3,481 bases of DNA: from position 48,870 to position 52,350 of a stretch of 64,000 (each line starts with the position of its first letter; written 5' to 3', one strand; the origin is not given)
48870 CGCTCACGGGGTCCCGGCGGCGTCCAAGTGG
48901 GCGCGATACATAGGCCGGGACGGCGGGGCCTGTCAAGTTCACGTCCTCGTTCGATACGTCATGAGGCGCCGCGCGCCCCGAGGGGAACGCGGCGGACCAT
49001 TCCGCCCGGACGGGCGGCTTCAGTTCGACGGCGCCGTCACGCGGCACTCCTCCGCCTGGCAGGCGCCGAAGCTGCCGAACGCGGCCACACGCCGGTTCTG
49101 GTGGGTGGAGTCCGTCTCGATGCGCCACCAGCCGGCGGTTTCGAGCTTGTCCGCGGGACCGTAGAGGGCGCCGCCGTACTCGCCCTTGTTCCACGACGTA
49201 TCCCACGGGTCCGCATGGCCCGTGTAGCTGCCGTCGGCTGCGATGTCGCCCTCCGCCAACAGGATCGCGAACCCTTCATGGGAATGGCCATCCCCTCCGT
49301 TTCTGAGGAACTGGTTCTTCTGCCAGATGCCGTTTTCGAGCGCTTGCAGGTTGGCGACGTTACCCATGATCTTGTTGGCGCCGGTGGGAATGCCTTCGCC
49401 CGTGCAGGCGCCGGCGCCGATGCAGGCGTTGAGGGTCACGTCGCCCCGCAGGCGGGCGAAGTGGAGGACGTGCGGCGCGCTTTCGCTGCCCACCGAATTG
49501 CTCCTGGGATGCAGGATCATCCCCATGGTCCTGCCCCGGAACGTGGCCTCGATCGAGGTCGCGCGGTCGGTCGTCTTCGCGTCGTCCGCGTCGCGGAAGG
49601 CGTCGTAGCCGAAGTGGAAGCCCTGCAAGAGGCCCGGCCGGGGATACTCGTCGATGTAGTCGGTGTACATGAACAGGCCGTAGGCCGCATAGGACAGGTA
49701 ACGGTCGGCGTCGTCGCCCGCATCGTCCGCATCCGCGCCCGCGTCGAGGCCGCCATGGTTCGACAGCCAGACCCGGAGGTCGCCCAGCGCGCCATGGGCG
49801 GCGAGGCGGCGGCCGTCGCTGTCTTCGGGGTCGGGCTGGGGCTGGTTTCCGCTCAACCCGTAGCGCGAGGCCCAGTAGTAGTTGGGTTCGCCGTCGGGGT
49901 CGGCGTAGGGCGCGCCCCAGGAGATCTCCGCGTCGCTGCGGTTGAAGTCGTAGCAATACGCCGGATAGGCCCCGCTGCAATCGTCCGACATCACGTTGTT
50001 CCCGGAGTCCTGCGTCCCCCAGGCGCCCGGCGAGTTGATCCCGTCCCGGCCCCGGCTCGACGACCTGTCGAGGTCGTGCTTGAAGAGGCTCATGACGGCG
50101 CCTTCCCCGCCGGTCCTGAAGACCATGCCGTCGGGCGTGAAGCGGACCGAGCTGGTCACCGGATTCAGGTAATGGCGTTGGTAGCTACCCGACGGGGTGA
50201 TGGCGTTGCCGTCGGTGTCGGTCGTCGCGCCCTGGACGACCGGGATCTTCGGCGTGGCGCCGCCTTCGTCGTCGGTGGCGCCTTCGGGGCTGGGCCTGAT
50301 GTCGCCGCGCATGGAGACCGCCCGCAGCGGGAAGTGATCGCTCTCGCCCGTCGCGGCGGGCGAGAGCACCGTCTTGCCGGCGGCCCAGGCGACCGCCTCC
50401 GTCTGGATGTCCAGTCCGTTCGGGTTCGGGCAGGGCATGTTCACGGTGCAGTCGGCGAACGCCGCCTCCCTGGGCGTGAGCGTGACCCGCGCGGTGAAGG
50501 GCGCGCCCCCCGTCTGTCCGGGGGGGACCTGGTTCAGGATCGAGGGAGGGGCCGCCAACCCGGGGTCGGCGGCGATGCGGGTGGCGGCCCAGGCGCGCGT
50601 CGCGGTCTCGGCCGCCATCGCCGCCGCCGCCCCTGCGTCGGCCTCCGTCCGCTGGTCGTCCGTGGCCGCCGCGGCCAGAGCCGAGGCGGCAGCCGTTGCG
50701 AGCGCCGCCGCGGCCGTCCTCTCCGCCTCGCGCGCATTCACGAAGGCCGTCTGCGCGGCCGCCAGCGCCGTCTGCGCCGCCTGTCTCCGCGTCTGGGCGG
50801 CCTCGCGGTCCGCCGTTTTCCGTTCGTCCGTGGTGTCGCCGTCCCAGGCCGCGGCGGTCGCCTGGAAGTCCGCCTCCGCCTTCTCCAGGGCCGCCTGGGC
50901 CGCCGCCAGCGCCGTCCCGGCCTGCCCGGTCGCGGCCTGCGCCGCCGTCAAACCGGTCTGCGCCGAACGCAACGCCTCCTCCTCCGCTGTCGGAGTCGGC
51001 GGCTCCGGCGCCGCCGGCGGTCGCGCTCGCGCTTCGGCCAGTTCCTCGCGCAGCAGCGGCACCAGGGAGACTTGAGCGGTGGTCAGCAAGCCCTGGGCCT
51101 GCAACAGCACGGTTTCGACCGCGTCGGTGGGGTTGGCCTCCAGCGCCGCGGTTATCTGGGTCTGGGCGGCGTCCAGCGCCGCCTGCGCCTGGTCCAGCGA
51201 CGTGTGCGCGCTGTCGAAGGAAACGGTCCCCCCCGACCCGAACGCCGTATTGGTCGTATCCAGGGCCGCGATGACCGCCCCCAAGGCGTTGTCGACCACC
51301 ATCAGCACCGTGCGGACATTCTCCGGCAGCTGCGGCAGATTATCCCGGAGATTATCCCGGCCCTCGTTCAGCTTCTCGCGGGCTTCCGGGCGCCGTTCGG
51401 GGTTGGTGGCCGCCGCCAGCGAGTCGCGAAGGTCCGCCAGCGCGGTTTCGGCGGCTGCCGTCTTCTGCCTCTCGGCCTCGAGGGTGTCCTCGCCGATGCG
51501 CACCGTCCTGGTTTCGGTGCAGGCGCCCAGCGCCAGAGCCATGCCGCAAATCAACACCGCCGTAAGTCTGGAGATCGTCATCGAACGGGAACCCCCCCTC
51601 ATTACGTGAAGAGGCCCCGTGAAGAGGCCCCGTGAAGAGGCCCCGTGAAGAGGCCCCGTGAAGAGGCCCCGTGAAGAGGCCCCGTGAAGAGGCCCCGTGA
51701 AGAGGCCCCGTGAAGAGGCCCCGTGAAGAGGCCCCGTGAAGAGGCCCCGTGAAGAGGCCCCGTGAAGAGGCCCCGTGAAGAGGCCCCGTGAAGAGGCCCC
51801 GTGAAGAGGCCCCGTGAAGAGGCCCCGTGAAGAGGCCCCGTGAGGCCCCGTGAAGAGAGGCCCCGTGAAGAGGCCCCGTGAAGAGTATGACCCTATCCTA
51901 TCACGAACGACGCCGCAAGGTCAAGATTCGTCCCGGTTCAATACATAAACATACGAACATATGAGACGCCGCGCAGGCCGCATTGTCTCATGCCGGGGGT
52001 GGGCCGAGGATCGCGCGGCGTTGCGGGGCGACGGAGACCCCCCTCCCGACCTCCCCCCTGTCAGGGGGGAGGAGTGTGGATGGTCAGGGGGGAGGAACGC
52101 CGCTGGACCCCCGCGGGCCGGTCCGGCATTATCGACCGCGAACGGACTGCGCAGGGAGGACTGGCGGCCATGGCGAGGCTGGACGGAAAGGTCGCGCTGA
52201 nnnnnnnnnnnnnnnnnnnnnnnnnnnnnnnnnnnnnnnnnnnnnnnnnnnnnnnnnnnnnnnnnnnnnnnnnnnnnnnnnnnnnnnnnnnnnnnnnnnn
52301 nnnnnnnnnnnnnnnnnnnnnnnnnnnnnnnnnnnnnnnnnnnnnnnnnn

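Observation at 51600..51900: Perfect 13-bp tandem repeat (about 21 copies) in the 5' region of a large TbpB-like surface lipoprotein gene: candidate phase-variation switch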

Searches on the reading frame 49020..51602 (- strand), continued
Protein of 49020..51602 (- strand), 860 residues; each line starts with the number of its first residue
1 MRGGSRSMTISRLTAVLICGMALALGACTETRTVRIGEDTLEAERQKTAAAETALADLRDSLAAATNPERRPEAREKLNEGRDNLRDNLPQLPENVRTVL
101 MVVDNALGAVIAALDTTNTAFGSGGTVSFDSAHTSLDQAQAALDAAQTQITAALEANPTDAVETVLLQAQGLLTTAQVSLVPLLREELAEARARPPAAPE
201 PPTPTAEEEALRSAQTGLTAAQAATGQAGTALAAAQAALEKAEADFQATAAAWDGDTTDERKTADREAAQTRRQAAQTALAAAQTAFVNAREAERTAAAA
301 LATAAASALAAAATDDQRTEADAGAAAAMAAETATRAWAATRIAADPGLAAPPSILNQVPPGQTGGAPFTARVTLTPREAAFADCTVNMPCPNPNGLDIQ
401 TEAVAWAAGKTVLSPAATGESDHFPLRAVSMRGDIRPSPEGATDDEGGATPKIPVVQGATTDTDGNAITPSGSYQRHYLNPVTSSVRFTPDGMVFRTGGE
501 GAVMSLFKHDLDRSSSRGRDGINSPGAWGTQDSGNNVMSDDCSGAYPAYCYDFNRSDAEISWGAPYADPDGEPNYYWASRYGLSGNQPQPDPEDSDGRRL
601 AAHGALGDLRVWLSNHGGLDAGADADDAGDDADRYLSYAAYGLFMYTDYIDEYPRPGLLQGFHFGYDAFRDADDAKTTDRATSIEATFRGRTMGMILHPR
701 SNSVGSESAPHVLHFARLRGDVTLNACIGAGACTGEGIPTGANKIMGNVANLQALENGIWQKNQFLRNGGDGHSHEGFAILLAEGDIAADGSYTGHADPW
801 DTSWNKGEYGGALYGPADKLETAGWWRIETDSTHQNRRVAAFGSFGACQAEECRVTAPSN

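Call 76: predict_structure(alignment_id=A1)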
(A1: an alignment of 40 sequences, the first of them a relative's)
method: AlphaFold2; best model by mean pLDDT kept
length: 853 residues; sequences in the alignment: 40
mean_pLDDT: 71.5   pTM: 0.58
mean pLDDT of the five models: 71.5, 69.6, 68.6, 66.3, 65.2
residues with pLDDT >= 90: 176; 70-90: 335; 50-70: 203; < 50: 139
segments of 3 or more residues with pLDDT < 50: 1-30, 88-90, 188-190, 329-361, 433-442, 502-537, 617-624, 699-702, 848-853
pLDDT, mean of each block of 10 residues (from residue 1): 41 45 39 68 70 71 74 73 56 66 75 60 66 76 74 76 76 73 59 74 93 89 80 84 92 93 87 80 84 91 89 83 63 30 26 32 71 58 70 89 75 80 73 43 59 69 54 81 84 58 41 36 41 49 60 82 77 72 66 72 89 55 64 92 66 93 75 89 92 57 70 94 92 95 87 75 60 91 93 81 94 93 69 89 62 33
secondary structure, 60 per line:
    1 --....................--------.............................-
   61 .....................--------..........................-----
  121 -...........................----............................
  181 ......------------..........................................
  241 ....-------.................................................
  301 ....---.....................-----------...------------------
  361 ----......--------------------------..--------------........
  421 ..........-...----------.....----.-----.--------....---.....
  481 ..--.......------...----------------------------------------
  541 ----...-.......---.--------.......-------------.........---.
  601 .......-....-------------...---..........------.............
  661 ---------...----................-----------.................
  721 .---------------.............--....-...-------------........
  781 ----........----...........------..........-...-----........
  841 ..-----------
elements in order (helices of 4 or more, strands of 3 or more residues): H3-22 H31-59 H61-81 H90-115 H122-148 H153-186 H199-244 H252-304 H308-328 E365-370 E416-430 E445-449 H469-472 E476-482 E485-491 E549-555 E568-574 H588-596 E600-607 E609-612 E626-628 E632-641 E648-660 E677-692 E704-721 E737-749 E752-755 E773-780 E785-792 E797-807 E814-823 E833-842

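Call 78: find_encoding_contigs(protein=P0009, flank=1500, max_places=6)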
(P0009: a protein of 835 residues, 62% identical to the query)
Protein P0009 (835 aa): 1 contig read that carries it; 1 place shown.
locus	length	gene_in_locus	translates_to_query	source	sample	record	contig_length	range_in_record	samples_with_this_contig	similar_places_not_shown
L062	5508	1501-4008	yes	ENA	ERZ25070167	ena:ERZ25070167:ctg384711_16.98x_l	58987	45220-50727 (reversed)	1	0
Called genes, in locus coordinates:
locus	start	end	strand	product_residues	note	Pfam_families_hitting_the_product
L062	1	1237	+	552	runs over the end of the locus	PF00732:GMC_oxred_N, PF01266:DAO (faint), PF05199:GMC_oxred_C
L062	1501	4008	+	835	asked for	-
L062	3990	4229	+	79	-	-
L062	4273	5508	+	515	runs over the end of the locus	-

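Call 79: find_encoding_contigs(protein=P0013, flank=1500, max_places=6)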
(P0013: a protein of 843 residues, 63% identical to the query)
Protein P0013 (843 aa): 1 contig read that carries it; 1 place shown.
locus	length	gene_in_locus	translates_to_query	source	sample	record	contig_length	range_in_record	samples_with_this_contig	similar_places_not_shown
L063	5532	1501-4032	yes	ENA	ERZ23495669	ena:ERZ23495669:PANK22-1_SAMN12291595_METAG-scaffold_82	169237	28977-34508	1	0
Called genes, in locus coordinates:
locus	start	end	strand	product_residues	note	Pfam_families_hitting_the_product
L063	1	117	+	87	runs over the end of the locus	PF02211:NHase_beta_C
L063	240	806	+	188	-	PF02979:NHase_alpha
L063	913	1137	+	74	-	-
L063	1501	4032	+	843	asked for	-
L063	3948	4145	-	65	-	-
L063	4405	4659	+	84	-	PF02604:PhdYeFM_antitox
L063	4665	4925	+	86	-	PF06769:YoeB_toxin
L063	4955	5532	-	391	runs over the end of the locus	PF13191:AAA_16, PF13401:AAA_22 (weak)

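Call 80: find_encoding_contigs(protein=P0028, flank=1500, max_places=6)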
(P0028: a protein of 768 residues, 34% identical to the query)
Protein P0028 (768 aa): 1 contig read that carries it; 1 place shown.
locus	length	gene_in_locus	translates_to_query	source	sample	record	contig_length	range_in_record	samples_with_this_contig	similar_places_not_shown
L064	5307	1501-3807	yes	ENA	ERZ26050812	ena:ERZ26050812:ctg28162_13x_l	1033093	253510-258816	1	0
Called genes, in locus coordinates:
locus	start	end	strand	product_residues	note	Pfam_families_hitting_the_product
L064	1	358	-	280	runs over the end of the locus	PF02390:Methyltransf_4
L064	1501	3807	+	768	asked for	-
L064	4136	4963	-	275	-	PF05690:ThiG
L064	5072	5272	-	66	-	PF02597:ThiS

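Call 83: find_encoding_contigs(protein=P0021, flank=1500, max_places=6)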
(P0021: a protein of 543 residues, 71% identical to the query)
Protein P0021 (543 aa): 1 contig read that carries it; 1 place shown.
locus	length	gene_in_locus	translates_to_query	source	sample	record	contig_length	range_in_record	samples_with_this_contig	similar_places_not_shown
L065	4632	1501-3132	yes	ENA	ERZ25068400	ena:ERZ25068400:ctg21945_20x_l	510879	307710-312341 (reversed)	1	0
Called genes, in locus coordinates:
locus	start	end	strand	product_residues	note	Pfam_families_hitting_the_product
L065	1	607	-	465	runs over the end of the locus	PF20695:UbiD_N, PF01977:UbiD, PF20696:UbiD_C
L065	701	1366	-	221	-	PF01609:DDE_Tnp_1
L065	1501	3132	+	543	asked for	-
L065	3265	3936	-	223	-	-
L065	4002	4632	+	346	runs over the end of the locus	PF01717:Meth_synt_2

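Call 84: find_encoding_contigs(protein=P0007, flank=1500, max_places=6)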
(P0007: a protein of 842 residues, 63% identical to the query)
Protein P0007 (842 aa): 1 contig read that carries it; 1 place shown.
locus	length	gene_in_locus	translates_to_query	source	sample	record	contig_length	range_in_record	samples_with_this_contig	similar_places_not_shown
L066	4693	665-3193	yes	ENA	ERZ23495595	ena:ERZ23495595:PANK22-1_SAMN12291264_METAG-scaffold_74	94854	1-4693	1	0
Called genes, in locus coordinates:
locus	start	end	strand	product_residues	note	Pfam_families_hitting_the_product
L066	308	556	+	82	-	-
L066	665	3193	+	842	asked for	-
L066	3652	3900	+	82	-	PF02604:PhdYeFM_antitox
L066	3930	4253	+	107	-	-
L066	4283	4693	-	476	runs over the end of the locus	PF01425:Amidase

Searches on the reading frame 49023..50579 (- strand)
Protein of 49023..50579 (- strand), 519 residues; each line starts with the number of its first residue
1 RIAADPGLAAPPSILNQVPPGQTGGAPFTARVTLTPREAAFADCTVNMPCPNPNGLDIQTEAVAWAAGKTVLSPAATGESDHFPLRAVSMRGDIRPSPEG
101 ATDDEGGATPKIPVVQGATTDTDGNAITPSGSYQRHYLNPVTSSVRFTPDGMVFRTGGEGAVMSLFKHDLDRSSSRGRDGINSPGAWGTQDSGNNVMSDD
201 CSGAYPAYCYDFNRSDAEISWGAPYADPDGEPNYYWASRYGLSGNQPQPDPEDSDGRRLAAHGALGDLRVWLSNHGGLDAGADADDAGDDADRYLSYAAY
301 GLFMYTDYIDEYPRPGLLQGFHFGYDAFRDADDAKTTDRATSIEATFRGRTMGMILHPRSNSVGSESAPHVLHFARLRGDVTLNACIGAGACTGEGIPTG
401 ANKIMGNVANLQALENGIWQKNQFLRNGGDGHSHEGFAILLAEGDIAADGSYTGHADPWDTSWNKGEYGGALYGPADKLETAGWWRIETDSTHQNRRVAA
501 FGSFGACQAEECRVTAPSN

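Call 35: predict_structure(alignment_id=A2)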
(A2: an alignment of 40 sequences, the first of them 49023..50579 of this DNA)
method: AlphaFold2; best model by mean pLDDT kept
length: 519 residues; sequences in the alignment: 40
mean_pLDDT: 69.2   pTM: 0.78
mean pLDDT of the five models: 69.2, 69.1, 67.7, 66.4, 66.3
residues with pLDDT >= 90: 124; 70-90: 144; 50-70: 133; < 50: 118
segments of 3 or more residues with pLDDT < 50: 1-27, 94-110, 128-134, 166-212, 286-288, 362-369, 428-430
pLDDT, mean of each block of 10 residues (from residue 1): 29 34 45 71 54 81 87 72 87 45 35 56 52 51 87 83 52 35 33 39 38 72 82 81 58 65 79 78 51 84 79 74 90 80 93 80 48 82 94 93 94 86 60 71 94 88 84 92 87 63 89 59
secondary structure, 60 per line:
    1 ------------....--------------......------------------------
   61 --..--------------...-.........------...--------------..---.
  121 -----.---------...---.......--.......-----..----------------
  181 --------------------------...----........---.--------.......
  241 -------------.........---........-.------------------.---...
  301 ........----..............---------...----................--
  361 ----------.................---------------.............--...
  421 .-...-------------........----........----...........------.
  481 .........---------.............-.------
elements in order: H13-16 E31-36 E83-91 E142-148 E151-157 E214-221 E234-240 H254-262 E266-273 E298-308 E313-326 E343-358 E371-387 E403-415 E418-421 E439-446 E451-458 E463-473 E480-489 E499-508

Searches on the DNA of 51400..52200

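Call 63: search_rna_families(source=window, start=51400, end=52200, threshold=evalue, max_evalue=1)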
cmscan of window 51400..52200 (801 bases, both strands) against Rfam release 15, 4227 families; matches with E-value up to 1: 5.
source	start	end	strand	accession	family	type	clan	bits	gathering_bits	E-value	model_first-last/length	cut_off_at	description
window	52038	52096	-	RF03301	mir-3154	Gene; miRNA;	-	20.5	64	0.41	1-86/86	no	mir-3154 microRNA precursor family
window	51636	51682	-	RF03384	mir-7180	Gene; miRNA;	-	18.9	78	0.37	1-58/58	no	mir-7180 microRNA precursor family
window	51688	51734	-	RF03384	mir-7180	Gene; miRNA;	-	18.9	78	0.37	1-58/58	no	mir-7180 microRNA precursor family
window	51740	51786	-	RF03384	mir-7180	Gene; miRNA;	-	18.9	78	0.37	1-58/58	no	mir-7180 microRNA precursor family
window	51792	51838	-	RF03384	mir-7180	Gene; miRNA;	-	18.9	78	0.37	1-58/58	no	mir-7180 microRNA precursor family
